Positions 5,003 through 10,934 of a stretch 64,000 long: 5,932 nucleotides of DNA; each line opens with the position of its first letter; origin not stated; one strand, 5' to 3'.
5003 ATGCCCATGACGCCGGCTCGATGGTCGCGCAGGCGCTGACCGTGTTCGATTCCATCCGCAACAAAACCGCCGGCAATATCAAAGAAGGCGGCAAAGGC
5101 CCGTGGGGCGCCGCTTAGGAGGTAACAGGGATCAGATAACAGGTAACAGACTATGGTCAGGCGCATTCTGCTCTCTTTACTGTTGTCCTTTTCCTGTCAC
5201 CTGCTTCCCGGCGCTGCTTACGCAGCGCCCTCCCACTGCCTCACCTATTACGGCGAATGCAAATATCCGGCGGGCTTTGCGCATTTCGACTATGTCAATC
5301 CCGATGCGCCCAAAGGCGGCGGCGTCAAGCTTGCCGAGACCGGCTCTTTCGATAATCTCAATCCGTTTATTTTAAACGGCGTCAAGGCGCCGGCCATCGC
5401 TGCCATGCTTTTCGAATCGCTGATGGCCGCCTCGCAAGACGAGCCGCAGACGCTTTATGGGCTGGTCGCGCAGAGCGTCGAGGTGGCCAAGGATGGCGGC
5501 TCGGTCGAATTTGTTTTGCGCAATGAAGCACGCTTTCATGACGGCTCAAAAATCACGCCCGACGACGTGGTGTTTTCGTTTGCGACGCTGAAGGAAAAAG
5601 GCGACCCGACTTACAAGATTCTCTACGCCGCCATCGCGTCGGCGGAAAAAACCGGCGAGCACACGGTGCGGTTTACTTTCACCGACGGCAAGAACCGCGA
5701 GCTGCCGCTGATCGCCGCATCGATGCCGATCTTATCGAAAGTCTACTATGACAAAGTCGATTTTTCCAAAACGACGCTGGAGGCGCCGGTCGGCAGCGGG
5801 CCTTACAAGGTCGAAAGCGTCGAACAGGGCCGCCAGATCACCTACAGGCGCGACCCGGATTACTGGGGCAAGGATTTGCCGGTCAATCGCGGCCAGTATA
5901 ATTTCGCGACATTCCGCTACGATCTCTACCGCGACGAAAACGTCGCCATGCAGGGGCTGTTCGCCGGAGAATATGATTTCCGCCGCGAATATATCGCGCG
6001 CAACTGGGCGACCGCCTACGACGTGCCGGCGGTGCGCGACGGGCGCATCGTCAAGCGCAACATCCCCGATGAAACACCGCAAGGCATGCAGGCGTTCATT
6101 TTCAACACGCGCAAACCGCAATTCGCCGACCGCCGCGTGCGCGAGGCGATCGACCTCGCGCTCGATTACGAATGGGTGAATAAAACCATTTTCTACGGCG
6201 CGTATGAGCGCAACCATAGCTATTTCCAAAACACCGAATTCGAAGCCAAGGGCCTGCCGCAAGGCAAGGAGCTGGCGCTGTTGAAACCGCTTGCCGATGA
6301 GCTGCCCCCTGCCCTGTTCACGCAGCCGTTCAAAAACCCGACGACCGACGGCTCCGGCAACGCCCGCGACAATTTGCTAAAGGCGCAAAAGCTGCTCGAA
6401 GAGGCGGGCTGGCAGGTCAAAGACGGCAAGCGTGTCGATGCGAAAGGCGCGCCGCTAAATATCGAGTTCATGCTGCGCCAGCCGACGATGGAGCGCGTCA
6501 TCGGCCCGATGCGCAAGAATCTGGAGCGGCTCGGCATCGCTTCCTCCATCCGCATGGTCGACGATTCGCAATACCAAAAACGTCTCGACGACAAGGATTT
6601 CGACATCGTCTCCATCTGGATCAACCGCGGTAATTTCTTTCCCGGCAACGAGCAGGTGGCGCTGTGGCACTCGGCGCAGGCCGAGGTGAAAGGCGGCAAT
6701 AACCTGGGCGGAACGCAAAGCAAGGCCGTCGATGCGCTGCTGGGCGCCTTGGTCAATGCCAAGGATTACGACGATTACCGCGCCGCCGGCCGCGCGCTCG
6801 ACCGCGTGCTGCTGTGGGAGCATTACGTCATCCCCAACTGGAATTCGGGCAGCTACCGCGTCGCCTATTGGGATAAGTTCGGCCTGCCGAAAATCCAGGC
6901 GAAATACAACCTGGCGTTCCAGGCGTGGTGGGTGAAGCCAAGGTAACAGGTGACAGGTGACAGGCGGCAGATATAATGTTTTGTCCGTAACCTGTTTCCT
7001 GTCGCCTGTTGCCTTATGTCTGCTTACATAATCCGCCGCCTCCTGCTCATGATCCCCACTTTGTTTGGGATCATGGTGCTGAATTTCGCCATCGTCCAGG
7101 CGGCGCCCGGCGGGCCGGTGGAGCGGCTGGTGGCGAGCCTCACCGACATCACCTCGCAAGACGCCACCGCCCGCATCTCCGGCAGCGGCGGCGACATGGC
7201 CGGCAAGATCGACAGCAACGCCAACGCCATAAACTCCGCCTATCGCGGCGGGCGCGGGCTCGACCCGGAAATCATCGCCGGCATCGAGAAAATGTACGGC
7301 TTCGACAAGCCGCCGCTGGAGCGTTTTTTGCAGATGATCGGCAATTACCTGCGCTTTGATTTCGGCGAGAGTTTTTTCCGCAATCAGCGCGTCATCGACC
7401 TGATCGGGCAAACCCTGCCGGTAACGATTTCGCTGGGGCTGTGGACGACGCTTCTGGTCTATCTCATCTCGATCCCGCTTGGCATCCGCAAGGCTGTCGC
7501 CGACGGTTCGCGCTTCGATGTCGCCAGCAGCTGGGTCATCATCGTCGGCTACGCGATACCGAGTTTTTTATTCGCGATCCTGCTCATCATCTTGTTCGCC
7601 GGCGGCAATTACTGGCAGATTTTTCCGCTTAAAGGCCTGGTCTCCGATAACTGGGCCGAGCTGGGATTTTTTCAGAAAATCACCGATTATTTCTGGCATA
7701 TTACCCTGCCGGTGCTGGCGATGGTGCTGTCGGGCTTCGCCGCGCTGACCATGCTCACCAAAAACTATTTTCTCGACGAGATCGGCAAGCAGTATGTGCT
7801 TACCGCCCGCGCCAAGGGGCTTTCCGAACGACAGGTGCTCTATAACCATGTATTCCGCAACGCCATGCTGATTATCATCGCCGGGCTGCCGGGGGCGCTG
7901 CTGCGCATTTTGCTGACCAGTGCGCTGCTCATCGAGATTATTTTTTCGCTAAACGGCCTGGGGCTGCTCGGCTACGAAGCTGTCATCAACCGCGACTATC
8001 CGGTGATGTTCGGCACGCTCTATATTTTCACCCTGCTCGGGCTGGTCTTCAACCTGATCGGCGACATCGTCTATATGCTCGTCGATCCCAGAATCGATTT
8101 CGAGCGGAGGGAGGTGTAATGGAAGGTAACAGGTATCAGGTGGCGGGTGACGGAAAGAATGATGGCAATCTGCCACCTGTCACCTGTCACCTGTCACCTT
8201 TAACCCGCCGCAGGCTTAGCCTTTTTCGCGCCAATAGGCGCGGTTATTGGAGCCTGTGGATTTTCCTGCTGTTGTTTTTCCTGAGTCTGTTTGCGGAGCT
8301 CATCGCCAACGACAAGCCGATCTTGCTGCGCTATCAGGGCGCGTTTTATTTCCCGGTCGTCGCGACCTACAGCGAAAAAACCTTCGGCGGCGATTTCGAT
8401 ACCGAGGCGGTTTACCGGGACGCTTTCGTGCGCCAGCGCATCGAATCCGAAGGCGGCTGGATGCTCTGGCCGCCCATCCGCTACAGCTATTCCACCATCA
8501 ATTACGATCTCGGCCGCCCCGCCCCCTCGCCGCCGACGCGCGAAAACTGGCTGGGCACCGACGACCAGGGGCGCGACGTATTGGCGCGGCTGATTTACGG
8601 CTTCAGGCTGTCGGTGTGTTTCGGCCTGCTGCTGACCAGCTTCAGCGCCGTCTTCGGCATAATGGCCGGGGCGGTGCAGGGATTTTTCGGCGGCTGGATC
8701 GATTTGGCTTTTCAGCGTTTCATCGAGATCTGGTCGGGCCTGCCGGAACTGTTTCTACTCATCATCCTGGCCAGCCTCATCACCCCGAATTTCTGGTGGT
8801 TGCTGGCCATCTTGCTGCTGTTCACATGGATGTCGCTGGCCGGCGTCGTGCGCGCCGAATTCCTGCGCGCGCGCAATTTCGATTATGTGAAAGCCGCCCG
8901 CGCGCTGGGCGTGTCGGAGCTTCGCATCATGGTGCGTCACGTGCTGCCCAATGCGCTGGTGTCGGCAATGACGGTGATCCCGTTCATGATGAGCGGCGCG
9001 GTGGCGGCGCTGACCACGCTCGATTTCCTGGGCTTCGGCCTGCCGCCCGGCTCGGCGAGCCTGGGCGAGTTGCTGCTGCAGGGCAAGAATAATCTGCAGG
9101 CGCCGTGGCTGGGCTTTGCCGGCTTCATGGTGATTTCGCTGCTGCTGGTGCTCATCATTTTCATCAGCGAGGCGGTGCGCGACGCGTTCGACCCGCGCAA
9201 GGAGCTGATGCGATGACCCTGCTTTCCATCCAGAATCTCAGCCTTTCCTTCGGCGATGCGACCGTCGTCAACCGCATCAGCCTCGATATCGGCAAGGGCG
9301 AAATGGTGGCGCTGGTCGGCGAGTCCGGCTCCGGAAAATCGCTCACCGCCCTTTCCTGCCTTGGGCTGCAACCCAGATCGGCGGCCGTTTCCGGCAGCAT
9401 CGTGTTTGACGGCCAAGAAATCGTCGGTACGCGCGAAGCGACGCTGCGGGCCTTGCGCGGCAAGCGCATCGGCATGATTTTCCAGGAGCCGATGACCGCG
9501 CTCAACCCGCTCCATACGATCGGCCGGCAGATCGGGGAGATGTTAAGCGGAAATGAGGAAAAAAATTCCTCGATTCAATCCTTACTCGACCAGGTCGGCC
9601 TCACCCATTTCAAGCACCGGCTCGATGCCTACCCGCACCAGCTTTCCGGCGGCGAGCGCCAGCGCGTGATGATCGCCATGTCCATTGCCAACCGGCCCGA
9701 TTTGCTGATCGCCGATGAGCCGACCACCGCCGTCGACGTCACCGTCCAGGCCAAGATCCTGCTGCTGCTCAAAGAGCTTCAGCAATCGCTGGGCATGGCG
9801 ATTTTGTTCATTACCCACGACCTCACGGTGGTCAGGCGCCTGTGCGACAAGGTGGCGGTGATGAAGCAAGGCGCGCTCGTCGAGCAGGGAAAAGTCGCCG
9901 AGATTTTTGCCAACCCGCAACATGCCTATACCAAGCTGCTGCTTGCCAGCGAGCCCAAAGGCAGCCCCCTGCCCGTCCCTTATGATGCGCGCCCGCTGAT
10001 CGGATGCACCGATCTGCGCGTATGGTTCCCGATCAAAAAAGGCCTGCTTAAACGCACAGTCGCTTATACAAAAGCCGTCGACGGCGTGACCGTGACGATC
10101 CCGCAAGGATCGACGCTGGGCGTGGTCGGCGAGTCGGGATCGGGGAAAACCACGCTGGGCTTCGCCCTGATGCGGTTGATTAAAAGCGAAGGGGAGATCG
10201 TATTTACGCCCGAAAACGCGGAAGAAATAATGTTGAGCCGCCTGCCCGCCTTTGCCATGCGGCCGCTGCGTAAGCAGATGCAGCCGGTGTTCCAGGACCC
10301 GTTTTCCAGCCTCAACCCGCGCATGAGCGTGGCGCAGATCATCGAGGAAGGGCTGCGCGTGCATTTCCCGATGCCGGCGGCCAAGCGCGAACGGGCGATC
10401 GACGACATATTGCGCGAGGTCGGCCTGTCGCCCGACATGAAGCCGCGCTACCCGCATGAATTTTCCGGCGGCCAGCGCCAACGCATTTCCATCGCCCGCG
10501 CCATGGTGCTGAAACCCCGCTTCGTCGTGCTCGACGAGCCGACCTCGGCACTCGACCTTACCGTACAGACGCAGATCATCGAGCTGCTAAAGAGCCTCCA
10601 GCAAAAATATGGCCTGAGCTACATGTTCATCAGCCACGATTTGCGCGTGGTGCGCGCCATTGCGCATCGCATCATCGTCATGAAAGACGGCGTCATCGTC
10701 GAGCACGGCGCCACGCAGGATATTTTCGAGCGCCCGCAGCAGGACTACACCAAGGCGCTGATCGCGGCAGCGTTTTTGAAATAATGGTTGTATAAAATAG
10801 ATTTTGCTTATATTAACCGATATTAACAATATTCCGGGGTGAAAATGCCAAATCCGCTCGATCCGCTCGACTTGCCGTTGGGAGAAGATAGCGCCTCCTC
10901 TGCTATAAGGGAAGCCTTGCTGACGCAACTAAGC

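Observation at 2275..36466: Five families of inverted tandem-heptamer/octamer hairpin elements colonise housekeeping genes in frame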

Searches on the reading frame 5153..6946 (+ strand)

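Call 7: search_protein_families(library=ncbifam, proteins=[window:5153-6946:+], max_evalue=0.00001)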
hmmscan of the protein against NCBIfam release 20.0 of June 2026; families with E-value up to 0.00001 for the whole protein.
window:5153-6946:+ (597 aa): 9 families
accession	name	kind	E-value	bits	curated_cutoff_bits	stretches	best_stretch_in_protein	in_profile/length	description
TIGR02294.1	nickel_nikA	equivalog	1.2e-27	96.7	393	2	67-359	17-298/501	nickel ABC transporter substrate-binding protein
TIGR04028.1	SBP_KPN_01854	hypoth_equivalog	2.6e-22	79.1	468.5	1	98-361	39-304/509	TIGR04028 family ABC transporter substrate-binding protein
NF045467.1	Opp4A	equivalog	3.5e-20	71.7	650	1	53-239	32-234/556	oligopeptide ABC transporter substrate-binding protein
NF045468.1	Opp5A_nikA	equivalog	4.6e-20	71.6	600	1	85-360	43-291/488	nickel ABC transporter substrate-binding protein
NF047575.1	opine_bind_CntA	exception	1.2e-18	67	800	1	66-244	47-222/535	staphylopine-dependent metal ABC transporter substrate-binding lipoprotein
NF011689.0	PRK15109.1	equivalog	1.6e-16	60.1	560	1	64-356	42-341/547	ABC transporter substrate-binding protein SapA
NF043070.1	DppA_dipep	equivalog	3.7e-12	45.6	1005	1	78-250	52-245/535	dipeptide ABC transporter periplasmic-binding protein DppA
NF011942.0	PRK15413.1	equivalog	7.9e-11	41.3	594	1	59-349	31-305/512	glutathione ABC transporter substrate-binding protein GsiB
NF011684.0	PRK15104.1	equivalog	2.2e-09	36.6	947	1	66-342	49-328/543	oligopeptide ABC transporter substrate-binding protein OppA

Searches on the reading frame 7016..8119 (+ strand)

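Call 7: search_protein_families(library=ncbifam, proteins=[window:7016-8119:+], max_evalue=0.00001)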
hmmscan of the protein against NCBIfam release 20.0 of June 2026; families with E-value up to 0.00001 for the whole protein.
window:7016-8119:+ (367 aa): 13 families
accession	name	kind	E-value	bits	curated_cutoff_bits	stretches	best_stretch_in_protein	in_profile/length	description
NF011712.0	PRK15133.1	subfamily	2.3e-167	556.5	445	1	1-365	1-364/364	microcin C ABC transporter permease YejB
NF045472.1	Opp4B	equivalog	3.5e-59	200.7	450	1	82-360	44-318/319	oligopeptide ABC transporter permease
NF045470.1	Opp2B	equivalog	2.1e-57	194.6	350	1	88-360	45-299/300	nickel ABC transporter permease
TIGR02789.1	nickel_nikB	equivalog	2e-55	188.4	447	1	84-361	48-307/314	nickel ABC transporter permease subunit NikB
NF045469.1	Opp1B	equivalog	4.8e-52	177.4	380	1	84-360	49-306/307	nickel/cobalt ABC transporter permease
NF045471.1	Opp3B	equivalog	6.4e-45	153.9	480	1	81-362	40-304/308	oligopeptide ABC transporter permease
NF007008.0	PRK09471.1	equivalog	8.9e-45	153.4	388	1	73-361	32-305/306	oligopeptide ABC transporter permease OppB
NF007677.0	PRK10352.1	equivalog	5e-44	150.7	433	1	84-362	48-308/314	nickel ABC transporter permease subunit NikB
NF008161.0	PRK10914.1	equivalog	5.7e-44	150.7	590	1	77-362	39-337/339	dipeptide ABC transporter permease DppB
NF043081.1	MMSYN1_0165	equivalog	1.3e-38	133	350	1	122-362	163-386/388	oligopeptide ABC transporter permease OppB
NF011661.0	PRK15081.1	equivalog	3e-37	128.7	463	1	79-362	40-305/306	glutathione ABC transporter permease GsiC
NF011690.0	PRK15110.1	equivalog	5.2e-26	91.8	432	1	106-358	46-311/321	putrescine export ABC transporter permease SapB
NF045475.1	Opp3C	equivalog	9.2e-06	25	450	0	233-359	194-326/328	oligopeptide ABC transporter permease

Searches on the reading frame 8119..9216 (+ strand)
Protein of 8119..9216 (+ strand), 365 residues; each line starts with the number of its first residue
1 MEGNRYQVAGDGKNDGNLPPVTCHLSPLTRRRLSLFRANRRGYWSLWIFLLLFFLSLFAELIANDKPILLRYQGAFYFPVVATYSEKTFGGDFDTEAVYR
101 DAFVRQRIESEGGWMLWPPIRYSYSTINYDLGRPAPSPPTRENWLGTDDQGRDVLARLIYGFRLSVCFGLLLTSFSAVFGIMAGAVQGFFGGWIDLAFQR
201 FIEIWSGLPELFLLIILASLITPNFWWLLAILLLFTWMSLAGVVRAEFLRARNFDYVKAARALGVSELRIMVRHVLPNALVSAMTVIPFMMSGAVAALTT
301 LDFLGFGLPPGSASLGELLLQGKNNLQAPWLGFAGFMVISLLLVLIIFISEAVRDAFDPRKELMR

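Call 7: search_protein_families(library=ncbifam, proteins=[window:8119-9216:+], max_evalue=0.00001)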
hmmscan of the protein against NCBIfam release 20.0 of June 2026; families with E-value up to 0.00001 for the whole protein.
window:8119-9216:+ (365 aa): 20 families
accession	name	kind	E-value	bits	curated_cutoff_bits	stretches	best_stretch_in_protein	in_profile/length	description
NF011596.0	PRK15021.1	subfamily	1.1e-151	504.7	439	1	24-361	3-339/341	microcin C ABC transporter permease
NF045476.1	Opp4C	equivalog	1.3e-58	198.4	350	1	135-360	49-278/278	oligopeptide ABC transporter permease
NF045475.1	Opp3C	equivalog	1.3e-49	169.1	450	1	142-360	107-326/328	oligopeptide ABC transporter permease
NF045474.1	Opp2C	equivalog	1e-47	162.7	300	1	138-358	15-236/236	nickel transporter permease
NF045473.1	Opp1C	equivalog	3.4e-42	144.7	350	1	140-360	45-266/267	nickel/cobalt ABC transporter permease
TIGR02790.1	nickel_nikC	equivalog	6.4e-39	134.1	358.45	1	138-358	37-258/258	nickel ABC transporter permease subunit NikC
NF043080.1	MMSYN1_0166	equivalog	4.6e-36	124.3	370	1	135-361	75-305/307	oligopeptide ABC transporter permease OppC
NF011935.0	PRK15406.1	equivalog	5.8e-34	118.2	433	1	122-360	62-300/302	oligopeptide ABC transporter permease OppC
NF008160.0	PRK10913.1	equivalog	6.2e-34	117.8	483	1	144-360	80-297/300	dipeptide ABC transporter permease DppC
NF047573.1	opine_perm_CntC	exception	1.5e-32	113.1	440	1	140-360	49-270/271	staphylopine uptake ABC transporter permease subunit CntC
NF007376.0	PRK09881.1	equivalog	1.3e-30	106.4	434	1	137-361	68-293/298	D,D-dipeptide ABC transporter permease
NF011662.0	PRK15082.1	equivalog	1.5e-29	103.3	484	1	137-360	75-299/303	glutathione ABC transporter permease GsiD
NF007738.0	PRK10417.1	equivalog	8.7e-27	94.3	335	1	137-360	46-270/277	nickel ABC transporter permease subunit NikC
NF011691.0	PRK15111.1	equivalog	3.5e-18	66.2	379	1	144-357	77-291/296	putrescine export ABC transporter permease SapC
NF045471.1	Opp3B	equivalog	9.6e-09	35.1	480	1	233-361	180-302/308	oligopeptide ABC transporter permease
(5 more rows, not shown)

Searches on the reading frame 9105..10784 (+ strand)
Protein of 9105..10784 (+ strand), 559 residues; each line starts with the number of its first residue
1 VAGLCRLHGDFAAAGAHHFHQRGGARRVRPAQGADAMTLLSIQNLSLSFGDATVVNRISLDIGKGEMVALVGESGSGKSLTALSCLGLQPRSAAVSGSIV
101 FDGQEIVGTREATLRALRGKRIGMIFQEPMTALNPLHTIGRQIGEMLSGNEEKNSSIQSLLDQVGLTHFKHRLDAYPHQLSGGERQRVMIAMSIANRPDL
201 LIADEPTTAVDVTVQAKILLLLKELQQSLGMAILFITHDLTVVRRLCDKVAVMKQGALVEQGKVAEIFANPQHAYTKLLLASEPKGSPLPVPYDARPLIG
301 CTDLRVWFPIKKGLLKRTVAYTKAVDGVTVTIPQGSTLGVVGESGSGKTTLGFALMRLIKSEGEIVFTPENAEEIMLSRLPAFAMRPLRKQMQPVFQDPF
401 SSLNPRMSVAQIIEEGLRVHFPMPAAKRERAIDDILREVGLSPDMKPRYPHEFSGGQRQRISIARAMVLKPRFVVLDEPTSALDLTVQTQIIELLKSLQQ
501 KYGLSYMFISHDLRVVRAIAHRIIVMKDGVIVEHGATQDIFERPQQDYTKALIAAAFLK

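Call 7: search_protein_families(library=ncbifam, proteins=[window:9105-10784:+], max_evalue=0.00001)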
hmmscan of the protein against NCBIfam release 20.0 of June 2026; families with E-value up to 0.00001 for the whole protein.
window:9105-10784:+ (559 aa): 188 families (the best 25 are shown)
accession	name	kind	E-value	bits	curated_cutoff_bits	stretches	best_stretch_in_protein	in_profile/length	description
NF011713.0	PRK15134.1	equivalog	5.1e-207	688.6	834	1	37-554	3-527/529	microcin C ABC transporter ATP-binding protein YejF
NF007613.0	PRK10261.1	equivalog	2e-146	488.9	1077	2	294-555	309-566/623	glutathione ABC transporter ATP-binding protein GsiA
NF008453.0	PRK11308.1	subfamily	5.9e-141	469.5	408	2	296-556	10-265/334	dipeptide ABC transporter ATP-binding protein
NF011659.0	PRK15079.1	equivalog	7.6e-132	439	540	2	296-555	9-267/334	murein tripeptide/oligopeptide ABC transporter ATP binding protein OppF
NF047578.1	opine_ATP_CntD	equivalog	2.1e-129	430.4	380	2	40-283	3-253/266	staphylopine uptake ABC transporter ATP-binding protein CntD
NF047576.1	opine_ATP_CntF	equivalog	3.7e-129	429.6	385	2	40-282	3-252/264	staphylopine uptake ABC transporter ATP-binding protein CntF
NF008246.0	PRK11022.1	equivalog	9.1e-129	429.2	541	2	37-284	1-258/326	dipeptide ABC transporter ATP-binding protein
TIGR02770.1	nickel_nikD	equivalog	7.4e-128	424.7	318.7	2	55-281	2-227/230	nickel import ATP-binding protein NikD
NF007010.1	PRK09473.1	subfamily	1.8e-127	424.5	575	2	40-284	2-255/318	oligopeptide ABC transporter ATP-binding protein OppD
NF043079.1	MMSYN1_0167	equivalog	3.1e-124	415.8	740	2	112-285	298-476/561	oligopeptide ABC transporter ATP-binding protein OppD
NF043071.1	DppF_dipep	equivalog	1.5e-122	409.1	660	2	296-556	11-266/331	dipeptide ABC transporter ATP-binding subunit DppF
TIGR02769.1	nickel_nikE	equivalog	3.3e-119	397.2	332.55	2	312-541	14-239/265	nickel import ATP-binding protein NikE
NF043078.1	MMSYN1_0168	equivalog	4e-118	395.8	800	5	430-555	471-596/649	oligopeptide ABC transporter ATP-binding protein OppF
NF007739.0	PRK10419.1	subfamily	1.6e-111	372.2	354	2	315-540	18-239/268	nickel ABC transporter ATP-binding protein NikE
NF011692.0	PRK15112.1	equivalog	1.4e-94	316.6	452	2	301-557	8-255/269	putrescine export ABC transporter ATP-binding protein SapF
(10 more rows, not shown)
